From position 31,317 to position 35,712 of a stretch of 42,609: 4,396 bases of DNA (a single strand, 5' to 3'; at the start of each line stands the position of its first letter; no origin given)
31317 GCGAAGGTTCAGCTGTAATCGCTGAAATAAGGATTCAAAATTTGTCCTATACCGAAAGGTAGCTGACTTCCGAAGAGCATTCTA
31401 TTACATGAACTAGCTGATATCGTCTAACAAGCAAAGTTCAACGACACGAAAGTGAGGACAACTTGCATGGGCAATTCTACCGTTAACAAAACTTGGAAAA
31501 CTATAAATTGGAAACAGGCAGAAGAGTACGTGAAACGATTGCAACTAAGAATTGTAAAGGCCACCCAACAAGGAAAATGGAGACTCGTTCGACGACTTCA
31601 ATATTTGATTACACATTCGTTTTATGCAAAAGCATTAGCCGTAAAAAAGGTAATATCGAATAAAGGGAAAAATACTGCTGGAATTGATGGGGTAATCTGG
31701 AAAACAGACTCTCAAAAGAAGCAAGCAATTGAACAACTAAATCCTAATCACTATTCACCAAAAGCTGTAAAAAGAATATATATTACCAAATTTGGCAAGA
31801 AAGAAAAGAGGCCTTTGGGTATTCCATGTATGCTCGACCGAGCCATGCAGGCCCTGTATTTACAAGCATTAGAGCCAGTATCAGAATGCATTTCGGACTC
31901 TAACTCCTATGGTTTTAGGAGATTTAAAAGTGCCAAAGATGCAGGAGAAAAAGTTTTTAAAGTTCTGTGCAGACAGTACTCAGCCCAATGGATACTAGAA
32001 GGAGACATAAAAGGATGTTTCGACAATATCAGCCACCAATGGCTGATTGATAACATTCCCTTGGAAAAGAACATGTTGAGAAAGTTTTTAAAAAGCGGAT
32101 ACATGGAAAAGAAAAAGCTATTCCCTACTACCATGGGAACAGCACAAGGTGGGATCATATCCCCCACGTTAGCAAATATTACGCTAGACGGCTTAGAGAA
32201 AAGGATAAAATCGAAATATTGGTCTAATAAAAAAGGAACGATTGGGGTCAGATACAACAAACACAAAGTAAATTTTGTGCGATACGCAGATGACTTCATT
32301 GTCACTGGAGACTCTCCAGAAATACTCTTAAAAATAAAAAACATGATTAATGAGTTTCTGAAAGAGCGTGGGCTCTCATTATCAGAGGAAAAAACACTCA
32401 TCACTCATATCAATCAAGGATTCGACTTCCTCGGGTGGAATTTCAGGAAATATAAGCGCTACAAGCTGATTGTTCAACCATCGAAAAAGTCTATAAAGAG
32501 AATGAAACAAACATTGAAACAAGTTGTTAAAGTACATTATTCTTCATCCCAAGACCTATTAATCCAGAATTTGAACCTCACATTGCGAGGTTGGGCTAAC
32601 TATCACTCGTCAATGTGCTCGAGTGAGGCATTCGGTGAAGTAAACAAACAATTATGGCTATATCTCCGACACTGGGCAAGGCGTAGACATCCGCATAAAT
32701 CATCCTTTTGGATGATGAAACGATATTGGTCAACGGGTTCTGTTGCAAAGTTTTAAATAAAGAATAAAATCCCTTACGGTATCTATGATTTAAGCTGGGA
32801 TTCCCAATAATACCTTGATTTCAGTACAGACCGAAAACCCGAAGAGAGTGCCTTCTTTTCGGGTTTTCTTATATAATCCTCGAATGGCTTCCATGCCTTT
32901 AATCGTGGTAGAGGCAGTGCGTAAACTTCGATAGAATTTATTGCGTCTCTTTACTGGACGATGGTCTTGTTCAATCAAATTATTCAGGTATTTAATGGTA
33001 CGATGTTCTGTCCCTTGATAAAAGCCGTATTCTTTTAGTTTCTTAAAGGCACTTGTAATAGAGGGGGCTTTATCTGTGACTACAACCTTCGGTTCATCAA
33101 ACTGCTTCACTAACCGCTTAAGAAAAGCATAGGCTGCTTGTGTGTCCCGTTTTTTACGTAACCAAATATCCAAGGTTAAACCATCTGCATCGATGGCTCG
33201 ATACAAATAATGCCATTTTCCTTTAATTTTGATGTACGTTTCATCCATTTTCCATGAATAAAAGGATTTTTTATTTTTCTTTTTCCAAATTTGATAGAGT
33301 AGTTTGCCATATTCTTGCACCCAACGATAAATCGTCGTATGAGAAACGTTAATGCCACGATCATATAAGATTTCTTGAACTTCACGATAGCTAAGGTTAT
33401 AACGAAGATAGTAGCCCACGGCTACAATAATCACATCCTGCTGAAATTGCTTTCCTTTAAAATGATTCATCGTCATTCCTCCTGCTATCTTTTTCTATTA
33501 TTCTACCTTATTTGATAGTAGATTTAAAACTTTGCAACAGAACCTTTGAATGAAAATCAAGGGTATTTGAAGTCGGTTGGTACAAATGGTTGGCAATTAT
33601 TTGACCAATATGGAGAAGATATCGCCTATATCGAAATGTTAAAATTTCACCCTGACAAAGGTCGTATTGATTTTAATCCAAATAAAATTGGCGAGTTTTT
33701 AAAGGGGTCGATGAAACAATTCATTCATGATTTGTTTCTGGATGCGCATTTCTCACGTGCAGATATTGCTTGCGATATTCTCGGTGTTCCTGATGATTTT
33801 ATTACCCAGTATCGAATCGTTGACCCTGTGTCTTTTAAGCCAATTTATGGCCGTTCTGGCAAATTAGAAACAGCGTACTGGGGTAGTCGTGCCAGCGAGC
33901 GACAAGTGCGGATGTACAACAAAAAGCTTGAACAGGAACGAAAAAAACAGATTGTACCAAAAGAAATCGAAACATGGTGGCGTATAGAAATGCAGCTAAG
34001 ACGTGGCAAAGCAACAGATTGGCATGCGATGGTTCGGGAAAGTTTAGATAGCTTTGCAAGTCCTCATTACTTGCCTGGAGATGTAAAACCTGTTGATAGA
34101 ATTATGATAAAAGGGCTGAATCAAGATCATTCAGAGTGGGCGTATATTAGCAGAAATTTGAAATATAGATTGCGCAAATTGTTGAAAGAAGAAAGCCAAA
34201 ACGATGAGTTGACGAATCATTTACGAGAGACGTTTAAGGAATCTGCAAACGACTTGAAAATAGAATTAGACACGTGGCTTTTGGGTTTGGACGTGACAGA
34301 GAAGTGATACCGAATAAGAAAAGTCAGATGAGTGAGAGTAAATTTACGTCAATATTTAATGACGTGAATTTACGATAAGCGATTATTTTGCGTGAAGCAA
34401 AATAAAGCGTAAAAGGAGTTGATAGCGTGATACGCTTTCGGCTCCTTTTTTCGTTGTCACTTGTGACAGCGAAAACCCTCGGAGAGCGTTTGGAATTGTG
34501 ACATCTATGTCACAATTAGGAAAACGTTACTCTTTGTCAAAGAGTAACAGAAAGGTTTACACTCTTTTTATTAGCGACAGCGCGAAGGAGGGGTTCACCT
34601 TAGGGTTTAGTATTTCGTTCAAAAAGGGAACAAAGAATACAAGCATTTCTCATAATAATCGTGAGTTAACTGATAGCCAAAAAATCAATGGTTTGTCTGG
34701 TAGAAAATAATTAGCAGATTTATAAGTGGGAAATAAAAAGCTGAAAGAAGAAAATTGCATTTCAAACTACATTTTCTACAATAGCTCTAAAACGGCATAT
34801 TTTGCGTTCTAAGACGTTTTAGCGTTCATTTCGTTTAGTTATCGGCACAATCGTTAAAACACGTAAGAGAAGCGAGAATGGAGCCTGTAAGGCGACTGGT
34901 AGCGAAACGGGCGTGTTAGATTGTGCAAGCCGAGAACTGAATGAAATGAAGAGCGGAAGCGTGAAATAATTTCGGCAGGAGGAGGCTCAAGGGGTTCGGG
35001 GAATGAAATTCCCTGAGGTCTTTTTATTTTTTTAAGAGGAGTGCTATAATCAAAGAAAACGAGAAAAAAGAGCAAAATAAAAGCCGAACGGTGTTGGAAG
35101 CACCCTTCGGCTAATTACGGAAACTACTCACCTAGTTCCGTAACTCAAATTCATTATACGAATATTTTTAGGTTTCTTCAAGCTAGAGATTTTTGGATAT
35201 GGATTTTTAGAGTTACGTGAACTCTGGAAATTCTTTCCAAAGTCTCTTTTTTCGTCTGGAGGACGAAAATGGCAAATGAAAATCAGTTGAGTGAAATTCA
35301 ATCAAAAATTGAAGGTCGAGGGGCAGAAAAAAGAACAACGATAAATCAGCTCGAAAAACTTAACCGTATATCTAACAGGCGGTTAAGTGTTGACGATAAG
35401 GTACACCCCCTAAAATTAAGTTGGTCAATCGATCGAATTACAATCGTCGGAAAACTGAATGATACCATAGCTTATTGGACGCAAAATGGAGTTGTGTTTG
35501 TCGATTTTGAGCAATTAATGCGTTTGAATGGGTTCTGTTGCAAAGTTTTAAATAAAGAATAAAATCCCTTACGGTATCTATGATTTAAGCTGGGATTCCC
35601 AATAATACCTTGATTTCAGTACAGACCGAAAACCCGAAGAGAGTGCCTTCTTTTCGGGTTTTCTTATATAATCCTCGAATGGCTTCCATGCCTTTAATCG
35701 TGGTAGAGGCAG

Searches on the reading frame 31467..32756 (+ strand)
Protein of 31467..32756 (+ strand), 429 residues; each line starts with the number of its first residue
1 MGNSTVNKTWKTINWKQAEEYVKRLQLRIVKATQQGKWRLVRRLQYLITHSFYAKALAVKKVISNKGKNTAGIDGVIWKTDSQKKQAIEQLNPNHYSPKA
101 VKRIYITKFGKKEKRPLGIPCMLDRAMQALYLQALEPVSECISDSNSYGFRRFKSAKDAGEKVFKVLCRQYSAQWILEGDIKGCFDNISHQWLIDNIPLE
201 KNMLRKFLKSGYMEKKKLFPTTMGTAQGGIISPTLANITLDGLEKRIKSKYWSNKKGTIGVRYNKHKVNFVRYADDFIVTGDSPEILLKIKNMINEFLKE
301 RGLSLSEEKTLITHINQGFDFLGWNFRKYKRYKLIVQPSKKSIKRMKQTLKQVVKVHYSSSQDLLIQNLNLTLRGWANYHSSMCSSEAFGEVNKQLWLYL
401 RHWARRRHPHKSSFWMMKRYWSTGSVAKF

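Call 30: find_encoding_contigs(protein=window:31467-32756:+, flank=5000, max_places=10)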
Protein window:31467-32756:+ (429 aa): no gene with exactly this product is on record in the collection.

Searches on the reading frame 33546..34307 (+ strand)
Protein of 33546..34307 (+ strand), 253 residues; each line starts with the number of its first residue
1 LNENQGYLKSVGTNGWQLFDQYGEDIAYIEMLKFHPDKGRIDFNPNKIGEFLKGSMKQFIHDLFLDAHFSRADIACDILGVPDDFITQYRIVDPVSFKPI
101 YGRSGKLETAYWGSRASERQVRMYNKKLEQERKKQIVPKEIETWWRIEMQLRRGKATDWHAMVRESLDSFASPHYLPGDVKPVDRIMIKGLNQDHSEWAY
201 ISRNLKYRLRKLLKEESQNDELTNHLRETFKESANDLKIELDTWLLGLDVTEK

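Call 34: search_protein_families(library=pfam, proteins=[window:33546-34307:+], max_evalue=0.01)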
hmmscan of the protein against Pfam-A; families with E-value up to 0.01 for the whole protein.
window:33546-34307:+ (253 aa): 1 family
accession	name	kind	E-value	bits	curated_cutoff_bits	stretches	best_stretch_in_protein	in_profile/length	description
PF02486.25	Rep_trans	-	4.3e-09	36.7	29.6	1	105-159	53-105/201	Replication initiation factor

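Call 60: find_encoding_contigs(protein=window:33546-34307:+, flank=4000, max_places=10)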
Protein window:33546-34307:+ (253 aa): no gene with exactly this product is on record in the collection.

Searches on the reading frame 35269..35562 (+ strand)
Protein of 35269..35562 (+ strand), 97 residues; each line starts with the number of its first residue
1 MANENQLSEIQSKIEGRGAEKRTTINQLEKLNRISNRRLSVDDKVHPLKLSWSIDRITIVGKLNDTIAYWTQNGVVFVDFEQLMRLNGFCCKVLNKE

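Call 26: find_encoding_contigs(protein=window:35269-35562:+, flank=4000, max_places=10)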
Protein window:35269-35562:+ (97 aa): no gene with exactly this product is on record in the collection.

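Call 34: search_protein_families(library=pfam, proteins=[window:35269-35562:+], max_evalue=0.01)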
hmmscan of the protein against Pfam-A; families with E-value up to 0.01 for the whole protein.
window:35269-35562:+ (97 aa): 1 family
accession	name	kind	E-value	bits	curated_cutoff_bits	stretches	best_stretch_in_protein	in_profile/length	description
PF01476.26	LysM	-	0.0044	17.4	20.9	0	22-44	17-39/43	LysM domain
